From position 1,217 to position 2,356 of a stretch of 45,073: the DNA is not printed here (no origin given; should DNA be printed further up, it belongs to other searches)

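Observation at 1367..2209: DapF homologue with serine at both catalytic cysteine positions, translationally coupled to trpE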

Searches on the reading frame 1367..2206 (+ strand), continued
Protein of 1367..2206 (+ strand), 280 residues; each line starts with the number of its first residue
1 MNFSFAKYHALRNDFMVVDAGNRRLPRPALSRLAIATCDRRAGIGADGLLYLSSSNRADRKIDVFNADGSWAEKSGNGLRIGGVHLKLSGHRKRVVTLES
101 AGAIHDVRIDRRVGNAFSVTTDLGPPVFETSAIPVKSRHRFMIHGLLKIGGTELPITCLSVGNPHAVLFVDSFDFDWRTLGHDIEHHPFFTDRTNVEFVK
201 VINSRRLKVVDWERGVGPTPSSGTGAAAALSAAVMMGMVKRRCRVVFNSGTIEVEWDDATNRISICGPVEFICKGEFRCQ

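Call 28: find_encoding_contigs(protein=P0345, flank=8000, max_places=1)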
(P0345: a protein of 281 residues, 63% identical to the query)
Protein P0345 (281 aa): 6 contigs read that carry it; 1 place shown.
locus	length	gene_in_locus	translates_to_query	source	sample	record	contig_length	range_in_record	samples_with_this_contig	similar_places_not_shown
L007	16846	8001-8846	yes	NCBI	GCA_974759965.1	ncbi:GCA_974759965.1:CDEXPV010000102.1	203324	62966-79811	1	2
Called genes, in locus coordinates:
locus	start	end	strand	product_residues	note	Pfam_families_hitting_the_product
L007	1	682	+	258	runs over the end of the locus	-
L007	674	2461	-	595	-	PF13620:CarboxypepD_reg (weak)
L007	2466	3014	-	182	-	-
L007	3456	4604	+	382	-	PF02771:Acyl-CoA_dh_N, PF02770:Acyl-CoA_dh_M, PF00441:Acyl-CoA_dh_1, PF22924:ACOX_C_alpha1 (faint), PF08028:Acyl-CoA_dh_2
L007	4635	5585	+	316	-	PF03308:MeaB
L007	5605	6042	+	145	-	PF00903:Glyoxalase, PF13468:Glyoxalase_3, PF13669:Glyoxalase_4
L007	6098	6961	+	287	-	PF01048:PNP_UDP_1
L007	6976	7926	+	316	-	PF00294:PfkB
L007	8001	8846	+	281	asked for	PF01678:DAP_epimerase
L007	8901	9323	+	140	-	PF01894:YjbQ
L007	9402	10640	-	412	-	PF07690:MFS_1, PF12832:MFS_1_like, PF07690:MFS_1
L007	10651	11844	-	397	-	-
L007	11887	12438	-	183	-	PF02517:Rce1-like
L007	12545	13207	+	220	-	PF13302:Acetyltransf_3, PF13420:Acetyltransf_4 (weak), PF00583:Acetyltransf_1, PF13523:Acetyltransf_8 (weak)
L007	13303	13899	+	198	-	-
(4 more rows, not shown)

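Call 40: find_related_loci(query=A1, collection=genome_contigs, flank=6000)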
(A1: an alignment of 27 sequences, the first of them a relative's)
Query A1 (289 aa) in genome_contigs; peptide patterns used: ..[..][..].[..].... (x = any residue, [..] = any of these).
600 stretches matched a pattern (row limit reached: there are more); 590 encode a relative of the query (tblastn E <= 1e-3); the best 80 are kept; 80 distinct loci.
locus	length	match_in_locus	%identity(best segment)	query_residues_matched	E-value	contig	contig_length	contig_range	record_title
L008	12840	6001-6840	52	1-280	8e-92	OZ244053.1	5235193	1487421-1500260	MAG: Terriglobia bacterium isolate c15e5db1-7159-4592-9896-25da90492a0a genome assembly, chromosome: 1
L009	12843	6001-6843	47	1-281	2e-86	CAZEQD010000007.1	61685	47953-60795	MAG TPA_asm: uncultured Eubacteriales bacterium isolate binchicken_co19_621 genome assembly, contig: NODE_463_length_616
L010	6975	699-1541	46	1-281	3e-84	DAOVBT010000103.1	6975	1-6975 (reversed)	MAG TPA_asm: Candidatus Aminicenantes bacterium isolate CSMAG_1012 CSMAG_1012_k141_6016897_length_6975_cov_6.0000, whole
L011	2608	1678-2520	46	1-281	9e-86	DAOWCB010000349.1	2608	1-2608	MAG TPA_asm: Candidatus Aminicenantes bacterium isolate CSMAG_1876 CSMAG_1876_k141_3049304_length_2608_cov_15.0000, whol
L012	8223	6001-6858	49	1-286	1e-82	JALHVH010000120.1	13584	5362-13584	MAG: Candidatus Aminicenantes bacterium isolate PFL71 seq_845420, whole genome shotgun sequence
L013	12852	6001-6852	47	1-283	2e-82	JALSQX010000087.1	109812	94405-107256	MAG: Blastocatellia bacterium isolate 356-308_maxbin2_scaf2bin.121 356-308_scaffold_81_c1, whole genome shotgun sequence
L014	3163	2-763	53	23-279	1e-82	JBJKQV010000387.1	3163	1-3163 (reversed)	MAG: Terriglobia bacterium isolate Bin_43 S1Ck127_3877065_flag_1_multi_6.0000_len_3163, whole genome shotgun sequence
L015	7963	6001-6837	48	2-280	3e-81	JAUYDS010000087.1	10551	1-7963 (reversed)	MAG: Candidatus Aminicenantes bacterium isolate C20_metabat.bin.45 C20_k141_110856, whole genome shotgun sequence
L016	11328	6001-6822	47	1-274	7e-81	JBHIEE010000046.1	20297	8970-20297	MAG: Candidatus Aminicenantia bacterium isolate b3.sp2_bin.19 NODE_705_length_20297_cov_6.376247, whole genome shotgun s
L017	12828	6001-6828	45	3-279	1e-79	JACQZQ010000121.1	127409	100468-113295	MAG: Acidobacteria bacterium isolate NC_groundwater_1571_Pr3_B-0.1um_34_27 SR-2_scaffold_141_3876069, whole genome shotg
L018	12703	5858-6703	47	1-282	2e-79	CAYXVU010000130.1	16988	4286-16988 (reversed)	MAG TPA_asm: uncultured Clostridia bacterium isolate SRP237561_co1_1 genome assembly, contig: NODE_5792_length_16988_cov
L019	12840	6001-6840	45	1-280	2e-79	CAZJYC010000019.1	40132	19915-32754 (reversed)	MAG TPA_asm: uncultured Eubacteriales bacterium isolate binchicken_co327_166 genome assembly, contig: NODE_117_length_40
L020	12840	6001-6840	48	1-280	2e-79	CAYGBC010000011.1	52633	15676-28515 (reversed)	MAG TPA_asm: uncultured Eubacteriales bacterium isolate ERP108616_co1_418 genome assembly, contig: k119_238340, whole ge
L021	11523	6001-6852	48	1-284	2e-78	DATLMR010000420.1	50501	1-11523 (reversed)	MAG TPA_asm: Blastocatellia bacterium isolate SMAG_U13779 k141_1558086, whole genome shotgun sequence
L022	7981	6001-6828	49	1-280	2e-78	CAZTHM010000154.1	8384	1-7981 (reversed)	MAG TPA_asm: uncultured Acidobacteriota bacterium isolate SRP119689_co1_326 genome assembly, contig: NODE_13528_length_8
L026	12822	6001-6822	48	3-279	7e-75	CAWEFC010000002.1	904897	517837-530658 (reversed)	MAG: uncultured Acidobacteriota bacterium isolate MFD03044.bin.2.66 genome assembly, contig: contig_13632, whole genome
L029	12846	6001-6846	44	1-280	3e-74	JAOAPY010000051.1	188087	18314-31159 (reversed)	MAG: Acidobacteria bacterium isolate RYN_26 scaffold_6431973, whole genome shotgun sequence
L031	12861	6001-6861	42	1-286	5e-72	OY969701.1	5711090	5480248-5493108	MAG: Pyrinomonadaceae bacterium isolate MFD04212.bin.c.1 genome assembly, chromosome: 1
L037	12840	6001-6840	44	3-281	6e-69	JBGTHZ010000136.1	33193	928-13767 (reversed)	MAG: Pyrinomonadaceae bacterium isolate JTS-RE251 k141_4486482, whole genome shotgun sequence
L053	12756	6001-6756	42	3-279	2e-59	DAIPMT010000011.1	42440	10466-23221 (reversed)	MAG TPA_asm: Bryobacteraceae bacterium isolate CTOTU41484 NODE_596_length_42440_cov_8.930565, whole genome shotgun seque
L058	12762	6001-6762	44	3-280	6e-59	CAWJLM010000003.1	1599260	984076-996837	MAG: uncultured Acidobacteriaceae bacterium isolate MFD02472.bin.1.12 genome assembly, contig: contig_14149, whole genom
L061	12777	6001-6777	43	3-280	2e-57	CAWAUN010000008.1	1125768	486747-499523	MAG: uncultured Acidobacteriaceae bacterium isolate MFD09567.bin.1.136 genome assembly, contig: contig_44115, whole geno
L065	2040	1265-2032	42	3-280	3e-58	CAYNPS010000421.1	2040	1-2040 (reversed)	MAG TPA_asm: uncultured Terriglobales bacterium isolate SRP272529_co1_157 genome assembly, contig: NODE_126192_length_20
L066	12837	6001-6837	35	1-279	3e-57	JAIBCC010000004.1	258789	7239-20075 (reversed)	MAG: Pyrinomonadaceae bacterium isolate SSF56 NODE_397_length_258789_cov_31.683371, whole genome shotgun sequence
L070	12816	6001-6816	36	3-277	2e-56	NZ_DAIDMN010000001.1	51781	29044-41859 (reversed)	MAG: Sulfurihydrogenibium sp. isolate clean452 NODE_1_length_51781_cov_5.095002, whole genome shotgun sequence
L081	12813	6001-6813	36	3-277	5e-55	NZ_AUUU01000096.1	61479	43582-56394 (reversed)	Clostridium sp. LS contig_104, whole genome shotgun sequence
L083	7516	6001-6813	36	3-277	3e-55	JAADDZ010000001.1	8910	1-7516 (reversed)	MAG: Aquificota bacterium isolate L_MetaBat.131 contig-127_9906, whole genome shotgun sequence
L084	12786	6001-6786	43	3-280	7e-55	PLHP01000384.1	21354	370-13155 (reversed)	MAG: Acidobacteriaceae bacterium isolate bog_207 73.20110800_S1M.73_contig_7417, whole genome shotgun sequence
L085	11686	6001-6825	37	2-277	2e-54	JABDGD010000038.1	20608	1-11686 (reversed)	MAG: Candidatus Firestonebacteria bacterium isolate BWOrgHeat_Nextera36_MAG1 3300020999.a:Ga0206920_1103, whole genome s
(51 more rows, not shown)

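Call 43: predict_structure(alignment_id=A2)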
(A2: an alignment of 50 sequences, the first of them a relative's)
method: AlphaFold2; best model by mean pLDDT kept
length: 280 residues; sequences in the alignment: 50
mean_pLDDT: 96.3   pTM: 0.92
mean pLDDT of the five models: 96.3, 96.2, 96.1, 95.7, 95.3
residues with pLDDT >= 90: 274; 70-90: 6; 50-70: 0; < 50: 0
segments of 3 or more residues with pLDDT < 50: none
pLDDT, mean of each block of 10 residues (from residue 1): 95 96 93 95 95 97 95 95 98 96 96 96 97 96 96 97 97 97 97 97 99 92 97 98 98 98 98 92
secondary structure, 60 per line:
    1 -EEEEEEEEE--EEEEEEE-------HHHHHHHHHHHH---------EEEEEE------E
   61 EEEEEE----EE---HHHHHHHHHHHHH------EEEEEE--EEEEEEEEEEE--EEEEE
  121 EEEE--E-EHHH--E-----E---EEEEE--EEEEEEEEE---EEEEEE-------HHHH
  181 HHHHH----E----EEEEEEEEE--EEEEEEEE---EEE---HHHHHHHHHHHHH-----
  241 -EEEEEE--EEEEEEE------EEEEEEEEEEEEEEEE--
elements in order: E2-10 E13-19 H27-38 E48-53 E60-66 H76-88 E95-100 E103-113 E116-124 E145-149 E152-160 E164-169 H177-185 E195-203 E206-213 E217-219 H223-235 E242-247 E250-256 E263-278

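Call 45: search_protein_families(library=pfam, proteins=[L070:3155-3835:+, L070:3840-4997:+, L070:4990-5961:+, L070:6852-7400:+, L070:7431-9659:+, L081:4357-4983:-, L081:5155-5751:+, L081:7009-7449:+, L083:5118-5981:+, L085:5073-5972:+], max_evalue=0.001)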
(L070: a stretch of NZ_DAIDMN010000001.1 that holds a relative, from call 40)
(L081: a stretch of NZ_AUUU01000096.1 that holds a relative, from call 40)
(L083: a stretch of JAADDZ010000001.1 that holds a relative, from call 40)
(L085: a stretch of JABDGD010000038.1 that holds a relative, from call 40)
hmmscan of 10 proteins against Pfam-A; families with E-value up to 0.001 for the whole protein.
L070:3155-3835:+ (227 aa): 13 families
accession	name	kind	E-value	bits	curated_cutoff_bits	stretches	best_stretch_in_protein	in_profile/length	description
PF01209.24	Ubie_methyltran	-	3.8e-27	95.6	20.1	1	4-217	7-227/233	ubiE/COQ5 methyltransferase family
PF13847.12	Methyltransf_31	-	4.4e-18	65.8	27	1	43-146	4-113/145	Methyltransferase domain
PF08241.18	Methyltransf_11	-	5.4e-18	65.9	21.2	1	47-141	1-94/95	Methyltransferase domain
PF13649.12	Methyltransf_25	-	7.6e-18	65.4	27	1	46-138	1-97/97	Methyltransferase domain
PF08242.18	Methyltransf_12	-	6.4e-10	40.1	30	1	47-139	1-97/98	Methyltransferase domain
PF13489.12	Methyltransf_23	-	2.8e-09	37.4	27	1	28-170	8-124/164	Methyltransferase domain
PF05219.18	DREV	-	2.3e-06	27.4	26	1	38-93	90-140/265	DREV methyltransferase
PF02390.23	Methyltransf_4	-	5.1e-05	23.3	24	1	44-115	3-79/173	Putative methyltransferase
PF00398.26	RrnaAD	-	8.7e-05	22.2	24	1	42-132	30-117/263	Ribosomal RNA adenine dimethylase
PF01728.25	FtsJ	-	0.00022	21.7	24.1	1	38-107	20-83/181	FtsJ-like methyltransferase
PF02353.26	CMAS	-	0.0003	20.6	27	1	14-93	36-111/273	Mycolic acid cyclopropane synthetase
PF05175.20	MTS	-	0.00054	20.1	23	0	37-101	24-92/170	Methyltransferase small domain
PF24675.1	NpmA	-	0.00082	19.2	60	0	44-112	25-100/214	16S rRNA (adenine(1408)-N(1))-methyltransferase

L070:3840-4997:+ (386 aa): 4 families
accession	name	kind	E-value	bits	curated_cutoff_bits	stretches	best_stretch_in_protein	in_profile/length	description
PF00202.27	Aminotran_3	-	3.5e-118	395.3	30.5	1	12-383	5-403/403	Aminotransferase class-III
PF00266.25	Aminotran_5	-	2.9e-06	27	21.5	1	93-280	63-230/371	Aminotransferase class-V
PF00155.27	Aminotran_1_2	-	4.7e-05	23.2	19.7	1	164-377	127-359/361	Aminotransferase class I and II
PF01212.27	Beta_elim_lyase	-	0.0002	21.2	27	1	94-355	50-261/288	Beta-eliminating lyase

L070:4990-5961:+ (324 aa): 1 family
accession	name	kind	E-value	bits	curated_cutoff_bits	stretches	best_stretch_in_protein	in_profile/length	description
PF04754.18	Transposase_31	-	5.9e-28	98.3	21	1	7-191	2-181/203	Putative transposase, YhgA-like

L070:6852-7400:+ (183 aa): 3 families
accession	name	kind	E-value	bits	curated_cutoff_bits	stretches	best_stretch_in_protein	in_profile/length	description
PF02834.22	LigT_PEase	-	9.5e-19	67.8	23.3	2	21-92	12-86/87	LigT like Phosphoesterase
PF10469.15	AKAP7_NLS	-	1.7e-12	48.1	24.4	1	15-180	17-204/208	AKAP7 2'5' RNA ligase-like domain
PF13563.12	2_5_RNA_ligase2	-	0.00039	20.9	27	1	42-135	27-117/152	2'-5' RNA ligase superfamily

L070:7431-9659:+ (743 aa): 9 families
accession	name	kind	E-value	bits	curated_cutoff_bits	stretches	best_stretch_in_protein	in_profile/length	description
PF06470.18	SMC_hinge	-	1.4e-36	125.8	22.5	1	517-629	2-113/116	SMC proteins Flexible Hinge Domain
PF02463.25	SMC_N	-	7.9e-31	107.6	40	1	5-651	1-136/220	RecF/RecN/SMC N terminal domain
PF13476.12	AAA_23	-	6.7e-23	82.8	27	1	9-207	2-201/201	AAA domain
PF13304.12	AAA_21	-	6.9e-07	30.1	27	1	30-74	1-40/304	AAA domain, putative AbiEii toxin, Type IV TA system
PF13555.12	AAA_29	-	2.7e-05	24.3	27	1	8-52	3-46/61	P-loop containing region of AAA domain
PF00261.25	Tropomyosin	-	7.4e-05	22.7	38.6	1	308-490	4-193/242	Tropomyosin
PF07889.17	DUF1664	-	0.00012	22.6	34.6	0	247-330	37-121/124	Protein of unknown function (DUF1664)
PF17675.6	APG6_N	-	0.00043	21.2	45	0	258-367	20-131/132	Apg6 coiled-coil region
PF04108.17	ATG17_like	-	0.00062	19.8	43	1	212-496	11-293/355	Autophagy protein ATG17-like domain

L081:4357-4983:- (209 aa): 4 families
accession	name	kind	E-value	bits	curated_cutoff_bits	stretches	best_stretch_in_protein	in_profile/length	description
PF07690.21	MFS_1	-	1.8e-27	96.6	33.4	1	38-200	2-174/347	Major Facilitator Superfamily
PF12832.13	MFS_1_like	-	3.3e-07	30.1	25.2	1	66-183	253-372/373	MFS_1 like family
PF05977.19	MFS_3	-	7.8e-07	28.3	27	1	62-200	256-394/524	Transmembrane secretion effector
PF00083.30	Sugar_tr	-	3.6e-05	23.3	22.3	1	62-177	48-166/452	Sugar (and other) transporter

L081:5155-5751:+ (199 aa): 0 families

L081:7009-7449:+ (147 aa): 1 family
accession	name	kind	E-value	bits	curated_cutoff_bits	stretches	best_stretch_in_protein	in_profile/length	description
PF00293.34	NUDIX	-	2.3e-08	34.6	21.1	1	19-115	6-110/134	NUDIX domain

L083:5118-5981:+ (288 aa): 1 family
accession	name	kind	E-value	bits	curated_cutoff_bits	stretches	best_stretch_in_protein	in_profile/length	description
PF01934.22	HepT-like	-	3.3e-25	88.6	23.5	2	162-278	1-120/120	Ribonuclease HepT-like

L085:5073-5972:+ (300 aa): 4 families
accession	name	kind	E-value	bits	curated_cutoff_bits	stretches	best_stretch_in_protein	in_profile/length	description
PF05050.19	Methyltransf_21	-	6.1e-22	79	22.7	1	100-241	1-152/173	Methyltransferase FkbM domain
PF02475.24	TRM5-TYW2_MTfase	-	3.9e-08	33.8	28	1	89-154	31-96/164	TRM5/TYW2 methyltransferase domain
PF01135.25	PCMT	-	1.1e-05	25.8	20.3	1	91-151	70-130/210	Protein-L-isoaspartate(D-aspartate) O-methyltransferase (PCMT)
PF13489.12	Methyltransf_23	-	0.0002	21.5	27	0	87-135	16-60/164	Methyltransferase domain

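Call 46: find_related_loci(query=window:1367-2206:+, collection=metagenome_contigs, flank=4000)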
Query window:1367-2206:+ (280 aa) in metagenome_contigs; peptide patterns used: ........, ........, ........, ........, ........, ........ (x = any residue, [..] = any of these).
136 stretches matched a pattern; 23 encode a relative of the query (tblastn E <= 1e-3); 23 distinct loci.
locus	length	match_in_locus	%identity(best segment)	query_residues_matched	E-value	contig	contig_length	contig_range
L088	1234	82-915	52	1-278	3e-108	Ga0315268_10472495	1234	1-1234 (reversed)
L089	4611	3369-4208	49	1-280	8e-86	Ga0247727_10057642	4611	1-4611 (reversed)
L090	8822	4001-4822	47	4-277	1e-84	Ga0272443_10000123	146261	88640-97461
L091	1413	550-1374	48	3-277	6e-87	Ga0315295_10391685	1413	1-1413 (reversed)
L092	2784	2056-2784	53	1-242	1e-79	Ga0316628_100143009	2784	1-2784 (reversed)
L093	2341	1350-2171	50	5-278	4e-79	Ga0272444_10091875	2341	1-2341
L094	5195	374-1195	47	1-277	1e-69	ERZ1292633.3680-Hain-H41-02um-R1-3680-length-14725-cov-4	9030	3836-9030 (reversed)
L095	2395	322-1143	41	4-277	1e-56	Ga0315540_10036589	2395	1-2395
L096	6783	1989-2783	39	1-277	2e-52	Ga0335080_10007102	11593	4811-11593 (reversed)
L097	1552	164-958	36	1-277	8e-49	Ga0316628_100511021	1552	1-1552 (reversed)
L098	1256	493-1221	37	3-277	4e-49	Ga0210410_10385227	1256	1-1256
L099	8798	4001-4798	38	1-277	7e-47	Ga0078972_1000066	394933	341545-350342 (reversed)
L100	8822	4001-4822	36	5-277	5e-46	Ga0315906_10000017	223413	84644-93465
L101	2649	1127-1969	33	1-277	2e-43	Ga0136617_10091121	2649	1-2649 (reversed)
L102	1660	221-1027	35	1-277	3e-44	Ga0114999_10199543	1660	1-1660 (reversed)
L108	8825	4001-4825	38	5-277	4e-53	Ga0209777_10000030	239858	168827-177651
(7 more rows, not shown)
